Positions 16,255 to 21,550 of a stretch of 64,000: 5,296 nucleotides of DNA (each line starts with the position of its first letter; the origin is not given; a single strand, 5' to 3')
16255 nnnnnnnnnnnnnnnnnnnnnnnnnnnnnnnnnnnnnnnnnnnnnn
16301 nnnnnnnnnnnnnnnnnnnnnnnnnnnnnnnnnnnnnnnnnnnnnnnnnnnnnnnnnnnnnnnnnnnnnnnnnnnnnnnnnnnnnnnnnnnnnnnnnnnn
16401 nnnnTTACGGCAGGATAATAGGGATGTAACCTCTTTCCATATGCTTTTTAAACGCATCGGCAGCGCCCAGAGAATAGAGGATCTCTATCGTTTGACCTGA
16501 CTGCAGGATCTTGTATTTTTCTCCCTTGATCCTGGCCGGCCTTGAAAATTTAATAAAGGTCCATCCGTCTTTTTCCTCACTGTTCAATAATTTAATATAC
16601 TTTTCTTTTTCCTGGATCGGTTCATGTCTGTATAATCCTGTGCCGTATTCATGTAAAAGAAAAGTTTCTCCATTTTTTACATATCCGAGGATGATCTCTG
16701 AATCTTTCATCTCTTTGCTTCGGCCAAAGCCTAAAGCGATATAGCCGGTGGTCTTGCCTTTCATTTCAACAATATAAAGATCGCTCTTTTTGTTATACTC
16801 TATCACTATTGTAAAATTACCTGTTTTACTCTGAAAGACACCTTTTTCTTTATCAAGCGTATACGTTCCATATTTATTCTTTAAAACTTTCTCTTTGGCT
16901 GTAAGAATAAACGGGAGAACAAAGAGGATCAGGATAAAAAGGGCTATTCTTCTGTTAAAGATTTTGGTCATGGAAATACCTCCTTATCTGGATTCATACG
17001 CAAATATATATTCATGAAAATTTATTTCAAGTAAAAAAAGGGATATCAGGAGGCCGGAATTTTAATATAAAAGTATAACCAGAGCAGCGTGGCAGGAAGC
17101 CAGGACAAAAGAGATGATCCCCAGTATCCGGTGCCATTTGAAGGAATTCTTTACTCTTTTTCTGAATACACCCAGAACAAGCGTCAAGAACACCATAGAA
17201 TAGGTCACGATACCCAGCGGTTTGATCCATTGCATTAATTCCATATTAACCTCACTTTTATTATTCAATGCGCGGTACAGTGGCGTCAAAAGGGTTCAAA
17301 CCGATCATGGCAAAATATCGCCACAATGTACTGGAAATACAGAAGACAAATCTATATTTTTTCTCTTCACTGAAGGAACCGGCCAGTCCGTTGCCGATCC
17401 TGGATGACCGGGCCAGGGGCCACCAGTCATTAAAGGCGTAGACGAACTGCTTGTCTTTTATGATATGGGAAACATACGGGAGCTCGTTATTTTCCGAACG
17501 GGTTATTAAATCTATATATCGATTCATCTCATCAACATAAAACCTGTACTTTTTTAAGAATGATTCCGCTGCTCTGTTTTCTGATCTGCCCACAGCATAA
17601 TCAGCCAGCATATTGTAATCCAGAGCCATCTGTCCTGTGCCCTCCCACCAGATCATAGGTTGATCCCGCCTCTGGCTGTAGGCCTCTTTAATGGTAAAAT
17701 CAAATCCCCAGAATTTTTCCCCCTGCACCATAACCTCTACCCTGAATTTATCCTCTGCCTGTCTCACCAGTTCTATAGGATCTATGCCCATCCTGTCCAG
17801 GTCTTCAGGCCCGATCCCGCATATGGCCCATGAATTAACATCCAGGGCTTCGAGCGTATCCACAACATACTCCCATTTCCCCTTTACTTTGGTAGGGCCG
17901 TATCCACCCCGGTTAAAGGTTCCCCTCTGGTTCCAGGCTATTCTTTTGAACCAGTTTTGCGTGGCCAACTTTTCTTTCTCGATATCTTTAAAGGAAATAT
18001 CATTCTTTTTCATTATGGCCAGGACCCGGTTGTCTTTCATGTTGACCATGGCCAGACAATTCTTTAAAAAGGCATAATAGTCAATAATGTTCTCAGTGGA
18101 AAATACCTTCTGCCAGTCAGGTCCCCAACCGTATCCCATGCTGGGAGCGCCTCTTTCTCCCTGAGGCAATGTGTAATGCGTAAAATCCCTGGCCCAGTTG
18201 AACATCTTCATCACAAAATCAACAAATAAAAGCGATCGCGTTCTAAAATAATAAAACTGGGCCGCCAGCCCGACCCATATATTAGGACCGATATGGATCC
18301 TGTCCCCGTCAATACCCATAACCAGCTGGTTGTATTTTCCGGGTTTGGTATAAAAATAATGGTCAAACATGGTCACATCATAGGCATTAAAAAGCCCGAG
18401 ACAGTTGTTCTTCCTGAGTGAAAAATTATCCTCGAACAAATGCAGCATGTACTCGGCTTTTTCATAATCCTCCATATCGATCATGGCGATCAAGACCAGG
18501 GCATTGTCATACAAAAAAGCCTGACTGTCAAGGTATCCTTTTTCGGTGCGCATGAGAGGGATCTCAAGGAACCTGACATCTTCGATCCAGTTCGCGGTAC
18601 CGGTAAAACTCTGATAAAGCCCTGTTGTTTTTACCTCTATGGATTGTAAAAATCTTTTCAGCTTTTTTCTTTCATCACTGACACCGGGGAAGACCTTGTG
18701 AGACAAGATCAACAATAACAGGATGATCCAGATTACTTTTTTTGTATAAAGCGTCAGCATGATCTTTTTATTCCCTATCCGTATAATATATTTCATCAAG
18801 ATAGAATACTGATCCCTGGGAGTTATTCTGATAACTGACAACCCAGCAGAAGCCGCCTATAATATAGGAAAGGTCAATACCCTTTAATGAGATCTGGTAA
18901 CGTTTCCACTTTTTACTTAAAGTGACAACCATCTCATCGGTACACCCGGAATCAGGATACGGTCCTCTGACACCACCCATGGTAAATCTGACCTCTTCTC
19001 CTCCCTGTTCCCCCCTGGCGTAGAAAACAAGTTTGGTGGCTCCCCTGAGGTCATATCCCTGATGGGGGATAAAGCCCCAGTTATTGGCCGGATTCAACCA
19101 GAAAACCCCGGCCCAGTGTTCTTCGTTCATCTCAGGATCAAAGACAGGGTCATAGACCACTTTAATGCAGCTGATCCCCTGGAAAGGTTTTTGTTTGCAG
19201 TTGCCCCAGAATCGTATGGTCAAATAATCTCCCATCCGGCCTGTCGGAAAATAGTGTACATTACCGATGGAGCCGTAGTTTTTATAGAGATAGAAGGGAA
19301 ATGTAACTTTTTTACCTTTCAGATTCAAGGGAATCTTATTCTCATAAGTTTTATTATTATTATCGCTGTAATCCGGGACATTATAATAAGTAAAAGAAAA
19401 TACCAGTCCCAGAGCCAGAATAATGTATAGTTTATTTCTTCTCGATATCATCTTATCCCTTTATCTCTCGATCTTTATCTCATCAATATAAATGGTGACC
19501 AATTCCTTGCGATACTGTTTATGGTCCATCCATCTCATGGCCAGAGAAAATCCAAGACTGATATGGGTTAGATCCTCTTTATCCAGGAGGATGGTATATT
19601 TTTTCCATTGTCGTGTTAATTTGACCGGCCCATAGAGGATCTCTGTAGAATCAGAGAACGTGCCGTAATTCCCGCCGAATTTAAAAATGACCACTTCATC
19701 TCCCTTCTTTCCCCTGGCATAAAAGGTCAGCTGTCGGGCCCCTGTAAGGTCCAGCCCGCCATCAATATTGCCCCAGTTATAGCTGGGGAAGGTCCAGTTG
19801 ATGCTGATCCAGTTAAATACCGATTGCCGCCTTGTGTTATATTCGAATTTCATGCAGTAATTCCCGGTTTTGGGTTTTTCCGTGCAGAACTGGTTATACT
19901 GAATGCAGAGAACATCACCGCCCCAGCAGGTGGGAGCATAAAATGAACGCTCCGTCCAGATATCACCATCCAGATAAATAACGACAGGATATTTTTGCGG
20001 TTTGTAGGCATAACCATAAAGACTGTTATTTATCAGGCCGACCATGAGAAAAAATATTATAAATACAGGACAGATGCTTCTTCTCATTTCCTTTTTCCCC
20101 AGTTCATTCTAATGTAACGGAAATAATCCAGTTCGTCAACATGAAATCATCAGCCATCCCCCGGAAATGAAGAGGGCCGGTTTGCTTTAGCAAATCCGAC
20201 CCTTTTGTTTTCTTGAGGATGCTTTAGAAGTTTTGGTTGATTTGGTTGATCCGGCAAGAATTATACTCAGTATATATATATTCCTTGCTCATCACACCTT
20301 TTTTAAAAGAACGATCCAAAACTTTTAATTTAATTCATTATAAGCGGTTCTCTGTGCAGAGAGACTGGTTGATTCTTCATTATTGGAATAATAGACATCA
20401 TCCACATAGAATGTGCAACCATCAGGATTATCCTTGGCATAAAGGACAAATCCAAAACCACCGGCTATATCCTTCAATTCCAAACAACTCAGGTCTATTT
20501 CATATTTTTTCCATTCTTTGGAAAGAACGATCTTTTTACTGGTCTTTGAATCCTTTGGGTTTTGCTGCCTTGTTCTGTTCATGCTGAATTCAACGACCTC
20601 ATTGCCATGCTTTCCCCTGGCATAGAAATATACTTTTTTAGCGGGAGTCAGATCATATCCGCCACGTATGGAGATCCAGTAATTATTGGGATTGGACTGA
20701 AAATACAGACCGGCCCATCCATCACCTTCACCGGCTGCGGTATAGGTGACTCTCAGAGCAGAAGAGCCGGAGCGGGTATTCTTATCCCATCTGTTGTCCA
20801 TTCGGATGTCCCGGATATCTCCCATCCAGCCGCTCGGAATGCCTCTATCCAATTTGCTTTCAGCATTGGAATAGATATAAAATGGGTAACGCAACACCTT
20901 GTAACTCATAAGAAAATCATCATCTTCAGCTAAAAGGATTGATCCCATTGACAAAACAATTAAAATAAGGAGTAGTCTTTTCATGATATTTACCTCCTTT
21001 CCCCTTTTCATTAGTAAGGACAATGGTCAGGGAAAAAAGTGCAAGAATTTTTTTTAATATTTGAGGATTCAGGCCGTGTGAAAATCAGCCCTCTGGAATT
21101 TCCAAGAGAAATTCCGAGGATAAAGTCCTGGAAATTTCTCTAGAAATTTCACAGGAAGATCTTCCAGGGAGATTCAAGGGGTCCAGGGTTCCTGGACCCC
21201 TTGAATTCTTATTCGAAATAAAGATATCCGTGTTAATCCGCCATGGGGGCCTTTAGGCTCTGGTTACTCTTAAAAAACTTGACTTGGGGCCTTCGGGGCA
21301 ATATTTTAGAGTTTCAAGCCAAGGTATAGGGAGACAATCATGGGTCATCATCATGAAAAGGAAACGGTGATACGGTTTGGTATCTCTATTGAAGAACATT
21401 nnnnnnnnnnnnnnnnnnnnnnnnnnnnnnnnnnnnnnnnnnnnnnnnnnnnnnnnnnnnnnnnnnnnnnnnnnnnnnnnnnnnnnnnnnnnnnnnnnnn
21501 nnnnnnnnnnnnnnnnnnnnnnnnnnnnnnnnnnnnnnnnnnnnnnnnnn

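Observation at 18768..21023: Four paralogs of an unassigned ~210-230-aa secreted protein: three in tandem, one 12 kb away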

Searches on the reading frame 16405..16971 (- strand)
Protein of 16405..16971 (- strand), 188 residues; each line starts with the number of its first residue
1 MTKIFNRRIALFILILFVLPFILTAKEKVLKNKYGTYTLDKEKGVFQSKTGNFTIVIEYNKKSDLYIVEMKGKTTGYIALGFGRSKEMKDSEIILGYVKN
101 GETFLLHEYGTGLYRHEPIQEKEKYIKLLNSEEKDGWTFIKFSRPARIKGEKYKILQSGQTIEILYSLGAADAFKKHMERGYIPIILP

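Call 4: search_protein_families(library=pfam, proteins=[window:16405-16971:-], max_evalue=1)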
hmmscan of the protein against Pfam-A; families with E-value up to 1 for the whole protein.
window:16405-16971:- (188 aa): 3 families
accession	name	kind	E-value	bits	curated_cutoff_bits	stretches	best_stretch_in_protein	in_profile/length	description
PF03351.22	DOMON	-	1.6e-15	57.8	32.7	1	50-167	2-122/124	DOMON domain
PF16010.10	CDH-cyt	-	0.036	14.2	27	1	52-129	21-99/178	Cytochrome domain of cellobiose dehydrogenase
PF15980.10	ComGF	-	0.065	13.9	27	0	143-186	31-73/100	Putative Competence protein ComGF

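Call 5: search_protein_families(library=ncbifam, proteins=[window:16405-16971:-], max_evalue=1)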
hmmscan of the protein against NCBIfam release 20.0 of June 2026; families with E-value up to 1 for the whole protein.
window:16405-16971:- (188 aa): 0 families

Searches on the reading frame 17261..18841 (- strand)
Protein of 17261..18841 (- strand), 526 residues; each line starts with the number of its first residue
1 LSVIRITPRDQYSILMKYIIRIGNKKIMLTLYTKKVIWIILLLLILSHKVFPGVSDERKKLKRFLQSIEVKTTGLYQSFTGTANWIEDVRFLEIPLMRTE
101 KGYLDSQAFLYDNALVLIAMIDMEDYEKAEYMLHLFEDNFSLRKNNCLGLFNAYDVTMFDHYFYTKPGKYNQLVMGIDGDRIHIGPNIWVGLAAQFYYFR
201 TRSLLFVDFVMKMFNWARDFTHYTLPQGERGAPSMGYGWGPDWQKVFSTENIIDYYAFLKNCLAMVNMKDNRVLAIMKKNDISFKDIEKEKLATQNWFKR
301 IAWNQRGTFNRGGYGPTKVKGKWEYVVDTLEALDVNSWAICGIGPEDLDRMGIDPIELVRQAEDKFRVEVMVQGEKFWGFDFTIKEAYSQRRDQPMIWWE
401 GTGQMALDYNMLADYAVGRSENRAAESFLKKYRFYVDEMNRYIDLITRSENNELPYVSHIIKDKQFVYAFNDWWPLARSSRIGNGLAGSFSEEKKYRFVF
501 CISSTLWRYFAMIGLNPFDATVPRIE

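Call 4: search_protein_families(library=pfam, proteins=[window:17261-18841:-], max_evalue=1)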
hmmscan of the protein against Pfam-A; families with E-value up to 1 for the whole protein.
window:17261-18841:- (526 aa): 0 families

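Call 5: search_protein_families(library=ncbifam, proteins=[window:17261-18841:-], max_evalue=1)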
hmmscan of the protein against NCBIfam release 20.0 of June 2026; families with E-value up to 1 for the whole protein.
window:17261-18841:- (526 aa): 0 families

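Call 17: search_solved_structures(query=window:17261-18760:-, max_evalue=10)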
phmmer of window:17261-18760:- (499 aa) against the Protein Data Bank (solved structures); distinct sequences matched with E-value up to 10: 5.
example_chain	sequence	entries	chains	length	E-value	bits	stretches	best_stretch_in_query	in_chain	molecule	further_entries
1hp4_A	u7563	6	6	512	0.053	15.3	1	398-470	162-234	BETA-N-ACETYLHEXOSAMINIDASE | B-N-acetylhexosaminidase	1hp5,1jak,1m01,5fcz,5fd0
1m04_A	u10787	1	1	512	0.053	15.3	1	398-470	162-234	Beta-N-acetylhexosaminidase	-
1m03_A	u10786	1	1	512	0.053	15.3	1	398-470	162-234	Beta-N-acetylhexosaminidase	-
4c7g_A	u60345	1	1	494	0.33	12.7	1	398-466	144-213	BETA-N-ACETYLHEXOSAMINIDASE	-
4c7d_A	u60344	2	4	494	0.33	12.7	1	398-466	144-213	BETA-N-ACETYLHEXOSAMINIDASE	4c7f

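Call 46: find_homologous_proteins(query=window:17261-18760:-, max_evalue=0.001)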
Query window:17261-18760:- (499 aa): 32 proteins with E <= 0.001 among 4247 candidates.
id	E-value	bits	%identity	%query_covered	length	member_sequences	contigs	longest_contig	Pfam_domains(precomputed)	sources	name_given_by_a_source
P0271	0.0e+0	1171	100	100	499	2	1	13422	-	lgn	-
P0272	8.3e-174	597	54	98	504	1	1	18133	-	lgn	-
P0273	4.0e-161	555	51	93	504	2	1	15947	-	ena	-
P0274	2.4e-158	546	49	95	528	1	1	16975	-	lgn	-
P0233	9.3e-131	455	46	93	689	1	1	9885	-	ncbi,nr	ncbi:MAG: hypothetical protein PHF84_06530 [bacterium]|nr:hypothetical protein [bacterium]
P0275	1.1e-127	445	45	98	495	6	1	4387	-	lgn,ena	-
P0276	1.1e-125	438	44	97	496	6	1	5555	-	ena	-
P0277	4.2e-124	433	42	97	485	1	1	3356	-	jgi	jgi:hypothetical protein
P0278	1.3e-118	415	41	98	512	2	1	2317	-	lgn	-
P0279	1.6e-76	276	36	92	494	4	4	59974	-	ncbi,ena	-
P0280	1.3e-75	273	36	92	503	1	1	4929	-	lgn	-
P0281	2.0e-75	272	38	84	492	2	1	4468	-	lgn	-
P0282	3.6e-75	272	37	93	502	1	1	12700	-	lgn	-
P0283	1.4e-74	270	36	90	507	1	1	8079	-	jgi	jgi:hypothetical protein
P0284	3.3e-74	269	38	91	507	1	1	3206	-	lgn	-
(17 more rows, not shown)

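Call 60: predict_structure(alignment_id=A3)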
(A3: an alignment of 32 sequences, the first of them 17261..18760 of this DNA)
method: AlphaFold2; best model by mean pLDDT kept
length: 499 residues; sequences in the alignment: 32
mean_pLDDT: 93.2   pTM: 0.91
mean pLDDT of the five models: 93.2, 93.1, 92.3, 92.3, 90.6
residues with pLDDT >= 90: 421; 70-90: 52; 50-70: 19; < 50: 7
segments of 3 or more residues with pLDDT < 50: 20-23, 458-460
pLDDT, mean of each block of 10 residues (from residue 1): 72 69 67 96 97 95 87 94 99 98 98 95 97 89 93 97 99 98 99 96 97 94 99 98 98 98 98 93 95 91 96 98 97 98 97 97 94 99 98 97 98 97 94 94 92 70 69 98 96 86
secondary structure, 60 per line:
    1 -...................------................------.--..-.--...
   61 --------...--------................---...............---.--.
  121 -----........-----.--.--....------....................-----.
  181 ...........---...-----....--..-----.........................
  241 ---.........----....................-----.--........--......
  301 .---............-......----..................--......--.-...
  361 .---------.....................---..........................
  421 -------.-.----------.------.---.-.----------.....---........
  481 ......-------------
elements in order: H2-20 H27-41 E58-60 E69-71 E80-82 H83-95 H99-113 E126-133 E145-148 H157-174 H180-191 E195-197 E203-206 E219-221 H222-240 H244-252 H257-275 E285-292 E295-301 H306-316 H318-323 H328-339 E340-345 E348-353 H358-361 H372-391 H395-420 H465-468 H475-486

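Call 80: find_encoding_contigs(protein=P0272, flank=9000, max_places=1)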
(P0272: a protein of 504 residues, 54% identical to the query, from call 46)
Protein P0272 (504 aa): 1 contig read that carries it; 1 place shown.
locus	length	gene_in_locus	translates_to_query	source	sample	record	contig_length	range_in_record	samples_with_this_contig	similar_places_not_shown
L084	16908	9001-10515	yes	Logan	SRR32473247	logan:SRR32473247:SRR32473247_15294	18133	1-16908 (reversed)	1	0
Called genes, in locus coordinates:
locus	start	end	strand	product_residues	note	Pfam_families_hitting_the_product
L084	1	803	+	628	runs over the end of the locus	PF16314:DUF4954, PF24894:Hexapep_GlmU (faint), PF25084:LbH_EIF2B (faint), PF25087:GMPPB_C (faint)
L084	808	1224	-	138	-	PF02537:CRCB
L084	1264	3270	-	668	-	PF16314:DUF4954, PF25084:LbH_EIF2B (faint), PF25087:GMPPB_C (faint), PF20683:DUF6819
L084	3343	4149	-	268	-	PF01182:Glucosamine_iso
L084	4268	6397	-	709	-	PF02629:CoA_binding, PF13380:CoA_binding_2, PF13607:Succ_CoA_lig, PF19045:Ligase_CoA_2, PF13549:ATP-grasp_5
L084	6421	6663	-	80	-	PF00550:PP-binding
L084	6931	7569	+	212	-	PF04542:Sigma70_r2, PF08281:Sigma70_r4_2 (weak), PF04545:Sigma70_r4 (weak)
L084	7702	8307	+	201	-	-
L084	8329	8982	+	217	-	-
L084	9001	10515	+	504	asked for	-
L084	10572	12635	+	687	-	PF13360:PQQ_2 (weak), PF13570:Beta-prop_ACSF4, PF01011:PQQ (faint), PF13360:PQQ_2, PF13570:Beta-prop_ACSF4, PF25293:Beta-prop_EMC1_N (weak)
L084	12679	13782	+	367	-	-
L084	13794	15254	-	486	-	PF00749:tRNA-synt_1c, PF19269:Anticodon_2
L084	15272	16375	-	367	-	PF00155:Aminotran_1_2, PF01041:DegT_DnrJ_EryC1, PF04864:Alliinase_C (weak), PF01053:Cys_Met_Meta_PP (weak)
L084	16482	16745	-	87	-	-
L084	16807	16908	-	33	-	?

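Call 81: find_encoding_contigs(protein=P0273, flank=9000, max_places=1)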
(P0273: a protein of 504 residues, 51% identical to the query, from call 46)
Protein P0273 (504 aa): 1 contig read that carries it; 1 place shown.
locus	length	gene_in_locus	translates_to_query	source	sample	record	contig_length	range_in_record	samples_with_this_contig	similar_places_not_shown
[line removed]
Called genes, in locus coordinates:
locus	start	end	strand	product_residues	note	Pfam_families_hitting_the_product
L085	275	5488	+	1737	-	-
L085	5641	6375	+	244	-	PF18912:DZR_2, PF00156:Pribosyltran (weak)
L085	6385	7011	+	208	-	-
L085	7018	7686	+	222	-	-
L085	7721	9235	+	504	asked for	-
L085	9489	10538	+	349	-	PF00044:Gp_dh_N, PF02800:Gp_dh_C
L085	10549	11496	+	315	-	PF00072:Response_reg, PF00990:GGDEF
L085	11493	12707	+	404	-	PF00162:PGK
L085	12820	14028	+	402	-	PF01676:Metalloenzyme, PF10143:PhosphMutase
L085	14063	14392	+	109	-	PF03840:SecG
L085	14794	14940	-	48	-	-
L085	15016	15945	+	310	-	?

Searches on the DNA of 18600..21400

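Call 89: search_rna_families(source=window, start=18600, end=21400, threshold=evalue, max_evalue=1)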
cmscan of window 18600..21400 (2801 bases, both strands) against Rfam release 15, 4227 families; matches with E-value up to 1: 5.
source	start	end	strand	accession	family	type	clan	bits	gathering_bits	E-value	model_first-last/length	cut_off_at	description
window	21171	21208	+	RF04341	Plastid-psbJ-5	Cis-reg;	CL00152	31.3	53.1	0.0022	1-59/59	no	Plastid-psbJ-5 3UTR RNA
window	21033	21228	-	RF02894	S35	Gene; sRNA;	-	30.7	69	2.6e-05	1-270/270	no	Staphylococcus sRNA 35 (srn_0335)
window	21169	21207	-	RF04341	Plastid-psbJ-5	Cis-reg;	CL00152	25.8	53.1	0.064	1-59/59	no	Plastid-psbJ-5 3UTR RNA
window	21091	21152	-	RF04255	MIR8001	Gene; miRNA;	-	22.3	90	0.48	1-67/67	no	MIR8001 microRNA precursor family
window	21092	21157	+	RF04255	MIR8001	Gene; miRNA;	-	21.7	90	0.68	1-67/67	no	MIR8001 microRNA precursor family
